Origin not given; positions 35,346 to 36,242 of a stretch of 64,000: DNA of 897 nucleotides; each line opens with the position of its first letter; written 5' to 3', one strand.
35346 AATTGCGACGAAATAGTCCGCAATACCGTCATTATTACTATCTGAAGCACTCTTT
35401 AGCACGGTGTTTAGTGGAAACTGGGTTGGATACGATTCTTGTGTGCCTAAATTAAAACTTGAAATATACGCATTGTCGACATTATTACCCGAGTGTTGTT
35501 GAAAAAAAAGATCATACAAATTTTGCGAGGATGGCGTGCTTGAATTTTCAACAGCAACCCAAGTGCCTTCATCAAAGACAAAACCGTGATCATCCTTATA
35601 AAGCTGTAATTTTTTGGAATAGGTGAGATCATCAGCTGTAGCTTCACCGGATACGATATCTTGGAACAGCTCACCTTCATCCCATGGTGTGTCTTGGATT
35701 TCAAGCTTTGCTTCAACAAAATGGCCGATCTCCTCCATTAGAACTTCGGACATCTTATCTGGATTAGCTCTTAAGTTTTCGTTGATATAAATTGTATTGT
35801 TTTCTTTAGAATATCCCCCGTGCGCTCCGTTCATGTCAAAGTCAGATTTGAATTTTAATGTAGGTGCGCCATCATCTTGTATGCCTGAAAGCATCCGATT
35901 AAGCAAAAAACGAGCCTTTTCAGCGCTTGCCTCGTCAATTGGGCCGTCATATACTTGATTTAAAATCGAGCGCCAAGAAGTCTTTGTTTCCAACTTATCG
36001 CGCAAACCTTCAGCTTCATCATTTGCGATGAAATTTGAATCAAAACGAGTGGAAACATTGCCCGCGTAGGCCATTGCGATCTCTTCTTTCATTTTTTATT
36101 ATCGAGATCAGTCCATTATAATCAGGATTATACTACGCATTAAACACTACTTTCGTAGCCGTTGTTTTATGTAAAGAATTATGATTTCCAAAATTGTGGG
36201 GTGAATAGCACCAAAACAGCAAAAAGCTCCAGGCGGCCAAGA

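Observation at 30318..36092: Giant 1,924-aa signal-less multidomain protein is the most likely novel element of the window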

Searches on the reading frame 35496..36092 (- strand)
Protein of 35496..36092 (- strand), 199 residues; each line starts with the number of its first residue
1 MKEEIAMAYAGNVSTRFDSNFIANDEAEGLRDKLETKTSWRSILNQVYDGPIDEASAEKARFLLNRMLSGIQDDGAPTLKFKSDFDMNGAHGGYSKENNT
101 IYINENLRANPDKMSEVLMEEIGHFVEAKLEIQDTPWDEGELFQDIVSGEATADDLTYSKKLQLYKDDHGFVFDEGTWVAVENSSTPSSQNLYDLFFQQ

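Call 11: search_protein_families(library=pfam, proteins=[window:35496-36092:-], max_evalue=10)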
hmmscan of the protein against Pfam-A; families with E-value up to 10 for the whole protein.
seq(199 aa): 2 families
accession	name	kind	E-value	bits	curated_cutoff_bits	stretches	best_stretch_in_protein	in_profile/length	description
PF20573.4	DUF6782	-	0.038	13.7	27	1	68-125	48-101/241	Putative metallopeptidase family (DUF6782)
PF06114.19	Peptidase_M78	-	0.044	14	22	1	86-130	15-58/123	IrrE N-terminal-like domain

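Call 28: search_dna_similar(query=window:35496-36092:-, collection=plasmids, mode=protein, max_evalue=1, max_rows=25)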
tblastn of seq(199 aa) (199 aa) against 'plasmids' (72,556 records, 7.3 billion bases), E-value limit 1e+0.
Records with a match: 25; places in all: 34; records where one place covers at least 80% of the query: 0.
Best place of each record, by identity: <60% 25.
By first word of the organism name: Nostoc 9; Sphingobium 3; Gloeothece 2; Acaryochloris 2; Calothrix 2; Geminocystis 1; Leisingera 1; Synechocystis 1; Euhalothece 1; Sphingomonas 1; and 2 more.
By predicted mobility (MOB-suite, as given by PLSDB): non-mobilizable 12; conjugative 9; mobilizable 4.
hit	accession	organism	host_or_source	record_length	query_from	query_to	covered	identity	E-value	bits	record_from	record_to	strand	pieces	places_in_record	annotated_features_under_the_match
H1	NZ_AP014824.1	Geminocystis sp. NIES-3709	-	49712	77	195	60%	35.0%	4e-9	62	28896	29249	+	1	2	PD40 domain-containing protein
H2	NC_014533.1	Gloeothece verrucosa PCC 7822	fresh water in rice field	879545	77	185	55%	37.4%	1e-11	70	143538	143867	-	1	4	calcium-binding protein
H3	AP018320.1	Nostoc sp. HK-01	-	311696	76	188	57%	35.6%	1e-10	67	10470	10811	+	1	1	YD repeat-containing protein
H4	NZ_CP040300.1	Nostoc sp. TCL26-01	Leiosporoceros dussii,pure culture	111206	90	184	48%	41.8%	5e-10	65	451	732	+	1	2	putative Ig domain-containing protein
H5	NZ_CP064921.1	Acaryochloris marina S15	cell culture,surface of Pikea pinnata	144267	53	169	59%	33.6%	3e-7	57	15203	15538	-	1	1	peptidoglycan-binding protein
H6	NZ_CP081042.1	Leisingera sp. M527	-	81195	18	143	63%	31.0%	3e-1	39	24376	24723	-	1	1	NPCBM/NEW2 domain-containing protein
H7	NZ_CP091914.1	Nostoc sp. UHCC 0870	cell culture,Brackish water, ...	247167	90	184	48%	40.8%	2e-10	67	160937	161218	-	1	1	colicin E3/pyocin S6 family cytotoxin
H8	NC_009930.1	Acaryochloris marina MBIC11017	-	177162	77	182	53%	35.1%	6e-13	74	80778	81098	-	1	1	Ig-like domain-containing protein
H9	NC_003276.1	Nostoc sp. PCC 7120 = FACHB-418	-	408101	77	182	53%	34.5%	2e-4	48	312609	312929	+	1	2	hypothetical protein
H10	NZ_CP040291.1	Nostoc sp. C057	Phaeoceros,pure culture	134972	77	190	57%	30.0%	9e-5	50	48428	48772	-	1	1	bluetail domain-containing putative surface protein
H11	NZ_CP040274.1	Nostoc sp. C052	Blasia pusilla,pure culture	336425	77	185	55%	31.3%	3e-3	45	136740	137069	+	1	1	Calx-beta domain-containing protein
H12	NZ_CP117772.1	Nostoc sp. UHCC 0926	whole organism,lichen surface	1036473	102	187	43%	38.6%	1e-8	61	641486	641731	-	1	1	none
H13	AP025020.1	Calothrix sp. PCC 7716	-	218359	92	185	47%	34.0%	2e-3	46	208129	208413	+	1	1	hypothetical protein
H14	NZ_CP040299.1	Nostoc sp. TCL26-01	Leiosporoceros dussii,pure culture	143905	77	176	50%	31.1%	1e-5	52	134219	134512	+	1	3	Calx-beta domain-containing protein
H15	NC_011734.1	Gloeothece citriformis PCC 7424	-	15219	102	192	46%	32.3%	2e-3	45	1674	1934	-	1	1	hypothetical protein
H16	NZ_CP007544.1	Synechocystis sp. PCC 6714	-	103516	77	149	37%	37.3%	9e-8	59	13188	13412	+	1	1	choice-of-anchor Q domain-containing protein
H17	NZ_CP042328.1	Euhalothece natronophila Z-M001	cell culture,soda lake Magadi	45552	77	143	34%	39.1%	3e-7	57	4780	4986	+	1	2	DVUA0089 family protein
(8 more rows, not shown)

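Call 29: get_annotated_region(hit=H7, flank=9000)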
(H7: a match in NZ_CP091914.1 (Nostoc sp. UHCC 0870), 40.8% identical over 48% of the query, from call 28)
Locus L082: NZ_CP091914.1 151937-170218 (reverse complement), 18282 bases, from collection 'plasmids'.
description: Nostoc sp. UHCC 0870 plasmid unnamed1, complete sequence
organism: Nostoc sp. UHCC 0870 (NCBI taxid 2914041)
taxonomy: Bacteria; Cyanobacteriota; Cyanophyceae; Nostocales; Nostocaceae; Nostoc; Nostoc sp. UHCC 0870
host: -; source: cell culture,Brackish water, Varlaxudden, Baltic Sea; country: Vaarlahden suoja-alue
typing (MOB-suite, as given by PLSDB): non-mobilizable; replicon rep_cluster_1678,rep_cluster_776; mating-pair formation MPF_T
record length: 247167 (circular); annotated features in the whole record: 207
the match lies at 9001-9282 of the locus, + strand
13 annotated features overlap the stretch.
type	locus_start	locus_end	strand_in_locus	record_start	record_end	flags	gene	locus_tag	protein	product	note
CDS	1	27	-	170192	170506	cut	-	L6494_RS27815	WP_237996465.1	MT-A70 family methyltransferase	-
CDS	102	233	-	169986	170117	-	-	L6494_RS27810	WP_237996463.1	DUF1392 family protein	-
CDS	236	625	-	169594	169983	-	-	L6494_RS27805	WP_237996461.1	helix-turn-helix domain-containing protein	-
CDS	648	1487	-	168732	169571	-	-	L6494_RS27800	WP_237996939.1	hypothetical protein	-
CDS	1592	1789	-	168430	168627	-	-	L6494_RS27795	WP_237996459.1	hypothetical protein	-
CDS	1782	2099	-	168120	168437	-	-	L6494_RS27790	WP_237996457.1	hypothetical protein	-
CDS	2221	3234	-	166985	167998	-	-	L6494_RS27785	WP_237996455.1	hypothetical protein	-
CDS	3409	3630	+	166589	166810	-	-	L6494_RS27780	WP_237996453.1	ribbon-helix-helix protein, CopG family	GO:0006355 - regulation of DNA-templated transcription [Evidence IEA]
CDS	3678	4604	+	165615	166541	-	-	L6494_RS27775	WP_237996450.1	hypothetical protein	-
CDS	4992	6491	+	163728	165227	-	-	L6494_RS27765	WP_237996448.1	IS5 family transposase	-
CDS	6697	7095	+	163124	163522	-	-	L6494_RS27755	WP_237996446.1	transcriptional regulator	-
CDS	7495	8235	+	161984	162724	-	-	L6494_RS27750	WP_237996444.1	hypothetical protein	-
CDS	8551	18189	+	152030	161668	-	-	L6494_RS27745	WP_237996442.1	colicin E3/pyocin S6 family cytotoxin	-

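Call 30: get_annotated_region(hit=H8, flank=9000)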
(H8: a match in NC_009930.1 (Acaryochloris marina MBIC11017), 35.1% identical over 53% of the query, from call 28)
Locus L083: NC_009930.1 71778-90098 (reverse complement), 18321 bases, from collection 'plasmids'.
description: Acaryochloris marina MBIC11017 plasmid pREB5, complete sequence
organism: Acaryochloris marina MBIC11017 (NCBI taxid 329726)
taxonomy: Bacteria; Cyanobacteriota; Cyanophyceae; Acaryochloridales; Acaryochloridaceae; Acaryochloris; Acaryochloris marina; Acaryochloris marina MBIC11017
host: -; source: -; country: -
typing (MOB-suite, as given by PLSDB): conjugative; relaxase MOBF; mating-pair formation MPF_T
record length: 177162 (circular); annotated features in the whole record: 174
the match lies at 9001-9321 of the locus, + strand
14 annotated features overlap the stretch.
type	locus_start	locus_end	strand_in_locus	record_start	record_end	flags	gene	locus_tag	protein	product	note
CDS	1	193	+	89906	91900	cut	-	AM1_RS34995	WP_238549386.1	neutral/alkaline non-lysosomal ceramidase N-terminal domain-containing protein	-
CDS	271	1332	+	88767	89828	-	-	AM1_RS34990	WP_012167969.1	hypothetical protein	-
CDS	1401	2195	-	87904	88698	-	-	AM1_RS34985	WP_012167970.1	Vps62-related protein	-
CDS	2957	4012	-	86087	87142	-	-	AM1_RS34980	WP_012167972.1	tyrosine-type recombinase/integrase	GO:0015074 - DNA integration [Evidence IEA]; GO:0006310 - DNA recombination [Evidence IEA]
CDS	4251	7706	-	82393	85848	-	-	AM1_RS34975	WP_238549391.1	NB-ARC domain-containing protein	-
CDS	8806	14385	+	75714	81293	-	-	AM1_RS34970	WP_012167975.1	Ig-like domain-containing protein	-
CDS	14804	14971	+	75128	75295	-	-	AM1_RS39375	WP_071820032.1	type II toxin-antitoxin system HicA family toxin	-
CDS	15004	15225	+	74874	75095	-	-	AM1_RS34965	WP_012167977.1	type II toxin-antitoxin system HicB family antitoxin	-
CDS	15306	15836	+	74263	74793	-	-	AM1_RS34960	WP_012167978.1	hypothetical protein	-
CDS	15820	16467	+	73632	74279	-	-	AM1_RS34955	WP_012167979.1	hypothetical protein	-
CDS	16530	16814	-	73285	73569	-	-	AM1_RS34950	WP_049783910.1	winged helix-turn-helix transcriptional regulator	-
CDS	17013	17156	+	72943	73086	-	-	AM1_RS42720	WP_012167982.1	hypothetical protein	-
CDS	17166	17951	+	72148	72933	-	-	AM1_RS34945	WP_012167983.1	SDR family oxidoreductase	-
CDS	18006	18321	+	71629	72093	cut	-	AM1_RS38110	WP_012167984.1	DUF1330 domain-containing protein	-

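Call 32: get_annotated_region(hit=H2, flank=8000)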
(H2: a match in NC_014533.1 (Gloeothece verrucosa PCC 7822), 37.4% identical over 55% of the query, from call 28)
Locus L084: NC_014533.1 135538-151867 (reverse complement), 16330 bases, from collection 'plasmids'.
description: Gloeothece verrucosa PCC 7822 plasmid Cy782201, complete sequence
organism: Gloeothece verrucosa PCC 7822 (NCBI taxid 497965)
taxonomy: Bacteria; Cyanobacteriota; Cyanophyceae; Chroococcales; Aphanothecaceae; Gloeothece; Gloeothece verrucosa; Gloeothece verrucosa PCC 7822
host: -; source: fresh water in rice field; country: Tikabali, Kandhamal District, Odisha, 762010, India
typing (MOB-suite, as given by PLSDB): non-mobilizable; mating-pair formation MPF_T
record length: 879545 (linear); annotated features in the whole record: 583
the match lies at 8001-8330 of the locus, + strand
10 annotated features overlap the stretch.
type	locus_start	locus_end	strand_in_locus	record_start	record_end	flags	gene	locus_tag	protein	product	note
CDS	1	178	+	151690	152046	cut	-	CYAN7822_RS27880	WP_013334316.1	hypothetical protein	-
CDS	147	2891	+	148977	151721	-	-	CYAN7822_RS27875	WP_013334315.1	hypothetical protein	-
CDS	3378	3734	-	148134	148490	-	-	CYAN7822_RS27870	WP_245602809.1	hypothetical protein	-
CDS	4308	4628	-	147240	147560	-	-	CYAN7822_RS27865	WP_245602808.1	hypothetical protein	-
CDS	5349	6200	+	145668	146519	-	-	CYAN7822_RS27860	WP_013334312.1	protein-glutamate O-methyltransferase CheR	GO:0032259 - methylation [Evidence IEA]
CDS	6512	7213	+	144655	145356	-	-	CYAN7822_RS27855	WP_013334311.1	VIT1/CCC1 transporter family protein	-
CDS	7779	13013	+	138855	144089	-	-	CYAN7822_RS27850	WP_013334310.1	calcium-binding protein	-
CDS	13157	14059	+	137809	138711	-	-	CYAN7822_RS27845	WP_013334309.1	choice-of-anchor L domain-containing protein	-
CDS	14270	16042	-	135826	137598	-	-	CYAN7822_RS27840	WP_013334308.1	Rieske (2Fe-2S) protein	-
CDS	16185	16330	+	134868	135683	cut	-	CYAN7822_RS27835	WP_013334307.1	SDR family oxidoreductase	-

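Call 33: get_annotated_region(hit=H3, flank=8000)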
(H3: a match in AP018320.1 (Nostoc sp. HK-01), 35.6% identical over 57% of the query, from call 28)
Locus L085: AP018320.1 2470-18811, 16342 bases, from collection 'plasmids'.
description: Nostoc sp. HK-01 plasmid plasmid2 DNA, complete genome
organism: Nostoc sp. HK-01 (NCBI taxid 196308)
taxonomy: Bacteria; Cyanobacteriota; Cyanophyceae; Nostocales; Nostocaceae; Nostoc; Nostoc sp. HK-01
host: -; source: -; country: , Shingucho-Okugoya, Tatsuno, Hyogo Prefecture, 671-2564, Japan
typing (MOB-suite, as given by PLSDB): mobilizable; relaxase MOBV
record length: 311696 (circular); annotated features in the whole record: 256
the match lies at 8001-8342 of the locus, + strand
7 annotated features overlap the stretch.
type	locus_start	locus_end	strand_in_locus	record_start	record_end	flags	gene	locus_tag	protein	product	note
CDS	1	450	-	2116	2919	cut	-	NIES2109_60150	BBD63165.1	hypothetical protein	-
CDS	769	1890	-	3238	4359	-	-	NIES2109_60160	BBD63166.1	hypothetical protein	-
CDS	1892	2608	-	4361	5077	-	-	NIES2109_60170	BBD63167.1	hypothetical protein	-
CDS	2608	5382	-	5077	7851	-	-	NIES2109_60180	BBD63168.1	hypothetical protein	-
CDS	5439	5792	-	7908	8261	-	-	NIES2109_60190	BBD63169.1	hypothetical protein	-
CDS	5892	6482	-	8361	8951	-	-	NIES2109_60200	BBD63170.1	hypothetical protein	-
CDS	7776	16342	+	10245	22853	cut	-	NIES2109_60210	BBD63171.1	YD repeat-containing protein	-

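Call 34: get_annotated_region(hit=H1, flank=8000)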
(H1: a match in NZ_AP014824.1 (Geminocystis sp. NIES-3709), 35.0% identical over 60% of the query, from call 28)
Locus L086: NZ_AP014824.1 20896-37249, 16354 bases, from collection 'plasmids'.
description: Geminocystis sp. NIES-3709 plasmid pGM3709_03, complete sequence
organism: Geminocystis sp. NIES-3709 (NCBI taxid 1617448)
taxonomy: Bacteria; Cyanobacteriota; Cyanophyceae; Chroococcales; Geminocystaceae; Geminocystis; Geminocystis sp. NIES-3709
host: -; source: -; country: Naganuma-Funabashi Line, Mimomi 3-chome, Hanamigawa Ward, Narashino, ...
typing (MOB-suite, as given by PLSDB): non-mobilizable
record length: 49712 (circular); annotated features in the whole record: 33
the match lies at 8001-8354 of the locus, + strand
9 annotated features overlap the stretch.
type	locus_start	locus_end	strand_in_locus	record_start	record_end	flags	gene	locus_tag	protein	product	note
CDS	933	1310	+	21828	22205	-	-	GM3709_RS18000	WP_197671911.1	hypothetical protein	-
CDS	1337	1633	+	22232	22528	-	-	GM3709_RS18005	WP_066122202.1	hypothetical protein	-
CDS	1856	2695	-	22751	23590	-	-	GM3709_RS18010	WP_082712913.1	IS5 family transposase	-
CDS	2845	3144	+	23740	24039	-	-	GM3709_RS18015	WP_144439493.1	hypothetical protein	-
CDS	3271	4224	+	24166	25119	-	-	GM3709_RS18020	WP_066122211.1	site-specific integrase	GO:0015074 - DNA integration [Evidence IEA]; GO:0006310 - DNA recombination [Evidence IEA]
CDS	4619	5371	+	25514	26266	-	-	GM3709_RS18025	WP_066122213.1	AAA family ATPase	-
CDS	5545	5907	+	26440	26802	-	-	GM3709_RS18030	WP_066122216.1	four helix bundle protein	-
CDS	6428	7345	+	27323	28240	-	-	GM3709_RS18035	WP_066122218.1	ParB/RepB/Spo0J family partition protein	GO:0007059 - chromosome segregation [Evidence IEA]; GO:0000910 - cytokinesis [Evidence IEA]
CDS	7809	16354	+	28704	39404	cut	-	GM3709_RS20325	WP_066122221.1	PD40 domain-containing protein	-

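Call 35: get_annotated_region(hit=H4, flank=1500)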
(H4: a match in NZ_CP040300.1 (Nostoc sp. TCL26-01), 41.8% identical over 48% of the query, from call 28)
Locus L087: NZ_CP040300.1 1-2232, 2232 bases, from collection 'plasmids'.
description: Nostoc sp. TCL26-01 plasmid pTCL26-01_C, complete sequence
organism: Nostoc sp. TCL26-01 (NCBI taxid 2576904)
taxonomy: Bacteria; Cyanobacteriota; Cyanophyceae; Nostocales; Nostocaceae; Nostoc; Nostoc sp. TCL26-01
host: -; source: Leiosporoceros dussii,pure culture; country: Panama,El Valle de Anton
typing (MOB-suite, as given by PLSDB): conjugative; relaxase MOBF; mating-pair formation MPF_T
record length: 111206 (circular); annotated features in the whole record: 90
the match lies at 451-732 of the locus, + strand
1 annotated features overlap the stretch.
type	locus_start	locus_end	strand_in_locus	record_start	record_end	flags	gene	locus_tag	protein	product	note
CDS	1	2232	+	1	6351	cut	-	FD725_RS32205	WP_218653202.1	putative Ig domain-containing protein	-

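Call 36: get_annotated_region(hit=H5, flank=1500)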
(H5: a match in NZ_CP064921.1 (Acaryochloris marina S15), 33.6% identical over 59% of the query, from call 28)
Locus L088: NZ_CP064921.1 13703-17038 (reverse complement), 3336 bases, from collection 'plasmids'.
description: Acaryochloris marina S15 plasmid unnamed43, complete sequence
organism: Acaryochloris marina S15 (NCBI taxid 2762553)
taxonomy: Bacteria; Cyanobacteriota; Cyanophyceae; Acaryochloridales; Acaryochloridaceae; Acaryochloris; Acaryochloris marina; Acaryochloris marina S15
host: -; source: cell culture,surface of Pikea pinnata; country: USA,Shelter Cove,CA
typing (MOB-suite, as given by PLSDB): non-mobilizable
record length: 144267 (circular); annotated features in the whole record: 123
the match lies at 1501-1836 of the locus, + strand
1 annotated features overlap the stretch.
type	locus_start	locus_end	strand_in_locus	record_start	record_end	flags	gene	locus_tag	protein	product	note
CDS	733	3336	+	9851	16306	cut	-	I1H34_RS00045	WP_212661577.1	peptidoglycan-binding protein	-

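Call 37: get_annotated_region(hit=H9, flank=1500)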
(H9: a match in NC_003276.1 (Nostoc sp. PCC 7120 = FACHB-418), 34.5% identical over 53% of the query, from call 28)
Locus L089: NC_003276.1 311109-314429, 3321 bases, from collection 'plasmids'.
description: Nostoc sp. PCC 7120 = FACHB-418 plasmid pCC7120alpha, complete sequence
organism: Nostoc sp. PCC 7120 = FACHB-418 (NCBI taxid 103690)
taxonomy: Bacteria; Cyanobacteriota; Cyanophyceae; Nostocales; Nostocaceae; Nostoc; Nostoc sp. PCC 7120 = FACHB-418
host: -; source: -; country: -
typing (MOB-suite, as given by PLSDB): conjugative; relaxase MOBV; mating-pair formation MPF_T
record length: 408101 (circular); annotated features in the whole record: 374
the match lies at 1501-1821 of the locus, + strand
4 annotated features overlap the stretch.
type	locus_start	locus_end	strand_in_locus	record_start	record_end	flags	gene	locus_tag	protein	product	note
CDS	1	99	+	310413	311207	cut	-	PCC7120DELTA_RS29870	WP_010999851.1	hypothetical protein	-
CDS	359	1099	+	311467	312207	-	-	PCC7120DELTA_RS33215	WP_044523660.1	hypothetical protein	-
CDS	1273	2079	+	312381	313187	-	-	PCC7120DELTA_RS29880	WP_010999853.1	hypothetical protein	-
CDS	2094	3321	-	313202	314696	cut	-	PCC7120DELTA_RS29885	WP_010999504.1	transposase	-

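Call 38: get_annotated_region(hit=H10, flank=1500)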
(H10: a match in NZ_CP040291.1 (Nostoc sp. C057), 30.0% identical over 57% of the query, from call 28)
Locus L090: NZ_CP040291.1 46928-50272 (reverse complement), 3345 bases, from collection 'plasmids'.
description: Nostoc sp. C057 plasmid p057_J
organism: Nostoc sp. C057 (NCBI taxid 2576903)
taxonomy: Bacteria; Cyanobacteriota; Cyanophyceae; Nostocales; Nostocaceae; Nostoc; Nostoc sp. C057
host: -; source: Phaeoceros,pure culture; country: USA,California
typing (MOB-suite, as given by PLSDB): non-mobilizable
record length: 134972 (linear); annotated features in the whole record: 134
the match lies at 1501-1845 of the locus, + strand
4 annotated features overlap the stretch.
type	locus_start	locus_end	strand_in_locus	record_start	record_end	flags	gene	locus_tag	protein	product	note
CDS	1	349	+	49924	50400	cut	-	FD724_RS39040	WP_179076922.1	hypothetical protein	-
CDS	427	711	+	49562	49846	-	-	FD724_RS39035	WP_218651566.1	HAD hydrolase-like protein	-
CDS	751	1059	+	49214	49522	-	-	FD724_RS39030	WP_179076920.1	hypothetical protein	-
CDS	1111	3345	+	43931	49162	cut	-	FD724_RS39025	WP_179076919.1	bluetail domain-containing putative surface protein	-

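Call 39: get_annotated_region(hit=H11, flank=1500)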
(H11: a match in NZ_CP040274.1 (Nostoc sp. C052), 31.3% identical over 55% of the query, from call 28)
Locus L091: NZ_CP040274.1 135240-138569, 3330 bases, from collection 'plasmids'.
description: Nostoc sp. C052 plasmid pC052_B, complete sequence
organism: Nostoc sp. C052 (NCBI taxid 2576902)
taxonomy: Bacteria; Cyanobacteriota; Cyanophyceae; Nostocales; Nostocaceae; Nostoc; Nostoc sp. C052
host: -; source: Blasia pusilla,pure culture; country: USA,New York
typing (MOB-suite, as given by PLSDB): non-mobilizable
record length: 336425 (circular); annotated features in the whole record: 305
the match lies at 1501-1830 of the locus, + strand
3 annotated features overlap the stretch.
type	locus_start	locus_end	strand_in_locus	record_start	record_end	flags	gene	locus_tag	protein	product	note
CDS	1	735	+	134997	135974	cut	-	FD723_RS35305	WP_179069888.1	hypothetical protein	-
CDS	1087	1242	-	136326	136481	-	-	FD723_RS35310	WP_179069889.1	hypothetical protein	-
CDS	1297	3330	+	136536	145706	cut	-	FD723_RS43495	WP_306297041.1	Calx-beta domain-containing protein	GO:0007154 - cell communication [Evidence IEA]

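Call 40: get_annotated_region(hit=H16, flank=1500)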
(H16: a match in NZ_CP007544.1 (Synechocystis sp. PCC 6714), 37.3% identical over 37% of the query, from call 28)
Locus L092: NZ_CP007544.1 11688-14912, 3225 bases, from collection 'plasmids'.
description: Synechocystis sp. PCC 6714 plasmid pSYLB, complete sequence
organism: Synechocystis sp. PCC 6714 (NCBI taxid 1147)
taxonomy: Bacteria; Cyanobacteriota; Cyanophyceae; Synechococcales; Merismopediaceae; Synechocystis; Synechocystis sp. PCC 6714
host: -; source: -; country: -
typing (MOB-suite, as given by PLSDB): non-mobilizable
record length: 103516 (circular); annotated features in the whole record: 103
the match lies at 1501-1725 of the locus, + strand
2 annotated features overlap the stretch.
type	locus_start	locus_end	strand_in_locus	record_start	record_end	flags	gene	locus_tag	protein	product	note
CDS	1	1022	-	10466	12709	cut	-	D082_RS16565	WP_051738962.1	TIGR03032 family protein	GO:0008150 - biological_process [Evidence IEA]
CDS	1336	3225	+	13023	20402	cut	-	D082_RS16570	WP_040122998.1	choice-of-anchor Q domain-containing protein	-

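Call 41: get_annotated_region(hit=H17, flank=1500)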
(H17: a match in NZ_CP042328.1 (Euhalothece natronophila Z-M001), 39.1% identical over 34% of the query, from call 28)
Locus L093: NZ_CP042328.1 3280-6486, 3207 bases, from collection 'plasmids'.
description: Euhalothece natronophila Z-M001 plasmid pEu2, complete sequence
organism: Euhalothece natronophila Z-M001 (NCBI taxid 522448)
taxonomy: Bacteria; Cyanobacteriota; Cyanophyceae; Chroococcales; Halothecacae; Euhalothece; Euhalothece natronophila; Euhalothece natronophila Z-M001
host: -; source: cell culture,soda lake Magadi; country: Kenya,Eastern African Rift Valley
typing (MOB-suite, as given by PLSDB): non-mobilizable
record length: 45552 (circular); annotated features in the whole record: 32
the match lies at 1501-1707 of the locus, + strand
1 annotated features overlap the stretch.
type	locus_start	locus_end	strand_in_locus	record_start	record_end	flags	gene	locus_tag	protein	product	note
CDS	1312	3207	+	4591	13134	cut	-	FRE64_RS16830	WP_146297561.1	DVUA0089 family protein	-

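Call 42: get_annotated_region(hit=H6, flank=1500)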
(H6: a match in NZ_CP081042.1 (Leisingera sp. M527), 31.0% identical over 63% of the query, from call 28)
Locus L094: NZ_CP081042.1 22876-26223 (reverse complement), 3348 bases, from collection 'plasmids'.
description: Leisingera sp. M527 plasmid unnamed5, complete sequence
organism: Leisingera sp. M527 (NCBI taxid 2867014)
taxonomy: Bacteria; Pseudomonadota; Alphaproteobacteria; Rhodobacterales; Roseobacteraceae; Leisingera; Leisingera sp. M527
host: -; source: -; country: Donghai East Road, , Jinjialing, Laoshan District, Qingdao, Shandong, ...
typing (MOB-suite, as given by PLSDB): non-mobilizable
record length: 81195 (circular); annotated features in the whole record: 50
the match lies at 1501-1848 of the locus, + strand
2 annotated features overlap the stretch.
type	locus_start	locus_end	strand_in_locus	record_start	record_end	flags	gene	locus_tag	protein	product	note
CDS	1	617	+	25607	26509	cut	-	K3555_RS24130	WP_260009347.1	LysR substrate-binding domain-containing protein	-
CDS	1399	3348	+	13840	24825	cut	-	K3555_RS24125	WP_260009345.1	NPCBM/NEW2 domain-containing protein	-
